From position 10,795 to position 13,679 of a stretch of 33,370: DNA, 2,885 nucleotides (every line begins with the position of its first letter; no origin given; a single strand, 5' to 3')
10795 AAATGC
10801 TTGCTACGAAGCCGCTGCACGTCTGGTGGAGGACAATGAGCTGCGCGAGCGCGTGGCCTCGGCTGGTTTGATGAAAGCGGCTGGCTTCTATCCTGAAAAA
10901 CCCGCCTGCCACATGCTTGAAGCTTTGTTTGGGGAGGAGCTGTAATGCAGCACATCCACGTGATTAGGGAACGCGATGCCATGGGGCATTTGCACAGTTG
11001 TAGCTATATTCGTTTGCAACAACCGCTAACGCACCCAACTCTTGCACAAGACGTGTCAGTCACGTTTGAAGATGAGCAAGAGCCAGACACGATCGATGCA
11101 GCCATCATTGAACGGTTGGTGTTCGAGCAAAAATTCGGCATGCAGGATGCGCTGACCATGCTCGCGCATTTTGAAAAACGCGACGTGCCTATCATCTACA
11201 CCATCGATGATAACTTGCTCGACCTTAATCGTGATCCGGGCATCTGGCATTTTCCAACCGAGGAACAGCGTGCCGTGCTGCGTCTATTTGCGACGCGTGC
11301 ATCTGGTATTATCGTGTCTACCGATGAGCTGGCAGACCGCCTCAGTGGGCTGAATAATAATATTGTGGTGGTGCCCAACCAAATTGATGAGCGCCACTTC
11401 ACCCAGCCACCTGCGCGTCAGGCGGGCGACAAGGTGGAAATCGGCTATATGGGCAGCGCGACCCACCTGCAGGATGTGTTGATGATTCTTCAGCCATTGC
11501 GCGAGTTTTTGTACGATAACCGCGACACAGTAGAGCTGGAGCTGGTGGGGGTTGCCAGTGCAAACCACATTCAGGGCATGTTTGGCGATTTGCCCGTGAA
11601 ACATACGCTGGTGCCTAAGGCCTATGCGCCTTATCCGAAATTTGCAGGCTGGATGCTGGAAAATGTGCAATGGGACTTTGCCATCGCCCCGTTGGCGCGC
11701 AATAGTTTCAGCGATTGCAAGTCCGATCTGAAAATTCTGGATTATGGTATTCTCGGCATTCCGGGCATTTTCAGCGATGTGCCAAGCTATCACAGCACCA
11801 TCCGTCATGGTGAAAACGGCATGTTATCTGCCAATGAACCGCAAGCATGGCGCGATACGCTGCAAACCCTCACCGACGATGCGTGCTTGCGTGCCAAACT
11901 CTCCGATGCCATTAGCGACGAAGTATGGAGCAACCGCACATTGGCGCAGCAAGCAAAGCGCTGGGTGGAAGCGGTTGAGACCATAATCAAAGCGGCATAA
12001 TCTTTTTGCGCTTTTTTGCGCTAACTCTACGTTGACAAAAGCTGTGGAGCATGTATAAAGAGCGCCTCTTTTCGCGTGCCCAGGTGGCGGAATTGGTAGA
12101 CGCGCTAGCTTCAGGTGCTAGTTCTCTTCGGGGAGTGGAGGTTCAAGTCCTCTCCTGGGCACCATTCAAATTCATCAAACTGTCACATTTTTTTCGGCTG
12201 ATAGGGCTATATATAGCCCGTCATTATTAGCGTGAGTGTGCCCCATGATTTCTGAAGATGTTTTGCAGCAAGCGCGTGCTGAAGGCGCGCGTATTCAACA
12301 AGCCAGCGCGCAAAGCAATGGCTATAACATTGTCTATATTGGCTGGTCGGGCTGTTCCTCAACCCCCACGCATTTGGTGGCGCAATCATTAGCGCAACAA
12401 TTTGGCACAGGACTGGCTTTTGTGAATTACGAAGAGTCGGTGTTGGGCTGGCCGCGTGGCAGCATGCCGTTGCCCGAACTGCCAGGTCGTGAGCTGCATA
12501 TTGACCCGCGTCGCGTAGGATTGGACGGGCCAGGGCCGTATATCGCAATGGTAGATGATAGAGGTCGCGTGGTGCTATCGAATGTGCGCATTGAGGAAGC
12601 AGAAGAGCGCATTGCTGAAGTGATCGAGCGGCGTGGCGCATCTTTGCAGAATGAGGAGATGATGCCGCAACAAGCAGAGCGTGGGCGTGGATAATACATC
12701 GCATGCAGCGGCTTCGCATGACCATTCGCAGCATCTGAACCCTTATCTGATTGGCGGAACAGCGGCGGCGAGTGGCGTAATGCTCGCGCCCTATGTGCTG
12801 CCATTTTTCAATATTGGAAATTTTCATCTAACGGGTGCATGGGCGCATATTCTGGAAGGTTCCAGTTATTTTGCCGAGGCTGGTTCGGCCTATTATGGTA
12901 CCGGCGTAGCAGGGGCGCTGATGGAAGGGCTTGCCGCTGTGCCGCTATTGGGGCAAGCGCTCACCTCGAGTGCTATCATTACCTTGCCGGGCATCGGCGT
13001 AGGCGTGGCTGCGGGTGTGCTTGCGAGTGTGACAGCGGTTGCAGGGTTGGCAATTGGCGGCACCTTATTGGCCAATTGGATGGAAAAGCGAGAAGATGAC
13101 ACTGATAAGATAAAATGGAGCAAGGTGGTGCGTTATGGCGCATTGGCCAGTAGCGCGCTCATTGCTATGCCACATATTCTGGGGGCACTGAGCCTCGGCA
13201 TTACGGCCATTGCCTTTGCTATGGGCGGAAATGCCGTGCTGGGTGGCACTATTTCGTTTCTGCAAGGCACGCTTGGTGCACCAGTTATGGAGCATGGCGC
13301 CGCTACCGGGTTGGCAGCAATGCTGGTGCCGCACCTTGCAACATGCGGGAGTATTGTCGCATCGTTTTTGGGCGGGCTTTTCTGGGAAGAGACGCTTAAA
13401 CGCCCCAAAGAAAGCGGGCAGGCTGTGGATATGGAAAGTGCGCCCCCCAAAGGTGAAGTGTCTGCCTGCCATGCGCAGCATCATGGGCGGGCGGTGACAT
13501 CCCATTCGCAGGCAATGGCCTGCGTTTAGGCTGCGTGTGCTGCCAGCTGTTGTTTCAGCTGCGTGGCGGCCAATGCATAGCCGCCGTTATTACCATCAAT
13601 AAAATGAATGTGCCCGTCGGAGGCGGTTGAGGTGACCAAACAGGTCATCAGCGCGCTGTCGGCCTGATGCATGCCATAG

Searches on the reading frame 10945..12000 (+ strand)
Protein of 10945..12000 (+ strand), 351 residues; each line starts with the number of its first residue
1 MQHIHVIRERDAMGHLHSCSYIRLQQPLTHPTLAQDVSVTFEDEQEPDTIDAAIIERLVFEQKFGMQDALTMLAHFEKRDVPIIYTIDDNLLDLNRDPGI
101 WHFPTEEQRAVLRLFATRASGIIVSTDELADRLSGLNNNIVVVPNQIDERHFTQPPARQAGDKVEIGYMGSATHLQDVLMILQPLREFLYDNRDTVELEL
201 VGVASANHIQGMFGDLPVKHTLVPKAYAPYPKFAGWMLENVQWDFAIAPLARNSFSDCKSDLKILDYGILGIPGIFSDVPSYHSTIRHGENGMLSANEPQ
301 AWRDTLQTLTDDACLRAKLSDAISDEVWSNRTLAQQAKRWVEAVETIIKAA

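Call 4: search_protein_families(library=pfam, proteins=[window:10945-12000:+], max_evalue=0.01)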
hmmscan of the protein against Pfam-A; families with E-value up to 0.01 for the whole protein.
window:10945-12000:+ (351 aa): 4 families
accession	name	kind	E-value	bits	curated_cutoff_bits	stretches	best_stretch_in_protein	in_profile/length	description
PF13692.12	Glyco_trans_1_4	-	0.00019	22.2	27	1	229-312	59-142/142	Glycosyl transferases group 1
PF13579.12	Glyco_trans_4_4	-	0.0017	19.2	29.7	1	70-145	85-157/158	Glycosyl transferase 4-like domain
PF13439.12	Glyco_transf_4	-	0.0023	18.4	28.5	1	70-149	86-168/170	Glycosyltransferase Family 4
PF00534.26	Glycos_transf_1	-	0.0059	16.6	26.4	0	270-321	115-167/172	Glycosyl transferases group 1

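Call 5: search_protein_families(library=ncbifam, proteins=[window:10945-12000:+], max_evalue=0.01)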
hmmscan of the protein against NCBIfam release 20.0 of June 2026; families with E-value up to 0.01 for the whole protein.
window:10945-12000:+ (351 aa): 2 families
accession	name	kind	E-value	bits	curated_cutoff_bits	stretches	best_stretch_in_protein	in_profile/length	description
NF038229.1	Glyco4_Geo_Pelo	equivalog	0.00037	19.6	400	1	268-347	258-336/338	GPMC system family 4 glycosyltransferase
TIGR04063.1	stp3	hypoth_equivalog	0.00041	19.3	442.05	1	137-347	179-395/397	TIGR04063 family PEP-CTERM/XrtA system glycosyltransferase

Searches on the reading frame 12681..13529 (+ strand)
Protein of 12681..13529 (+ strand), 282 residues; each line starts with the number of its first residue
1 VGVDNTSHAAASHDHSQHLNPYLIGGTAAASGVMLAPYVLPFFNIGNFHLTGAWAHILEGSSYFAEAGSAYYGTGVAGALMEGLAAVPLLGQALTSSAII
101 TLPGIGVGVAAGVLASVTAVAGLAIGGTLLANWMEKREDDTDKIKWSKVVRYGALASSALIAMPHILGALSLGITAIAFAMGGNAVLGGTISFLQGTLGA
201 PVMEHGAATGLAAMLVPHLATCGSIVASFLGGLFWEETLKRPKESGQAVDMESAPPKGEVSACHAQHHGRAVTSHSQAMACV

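Call 4: search_protein_families(library=pfam, proteins=[window:12681-13529:+], max_evalue=0.01)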
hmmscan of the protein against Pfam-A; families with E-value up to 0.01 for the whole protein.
window:12681-13529:+ (282 aa): 0 families

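Call 5: search_protein_families(library=ncbifam, proteins=[window:12681-13529:+], max_evalue=0.01)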
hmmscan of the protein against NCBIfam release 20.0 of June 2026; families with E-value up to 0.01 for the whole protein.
window:12681-13529:+ (282 aa): 0 families

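Call 51: search_protein_families(library=padloc, proteins=[window:12681-13529:+], max_evalue=0.01)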
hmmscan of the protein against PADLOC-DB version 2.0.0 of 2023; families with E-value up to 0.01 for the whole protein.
window:12681-13529:+ (282 aa): 0 families

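Call 52: search_protein_families(library=phrogs, proteins=[window:12681-13529:+], max_evalue=0.01)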
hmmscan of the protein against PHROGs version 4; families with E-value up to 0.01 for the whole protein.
window:12681-13529:+ (282 aa): 0 families
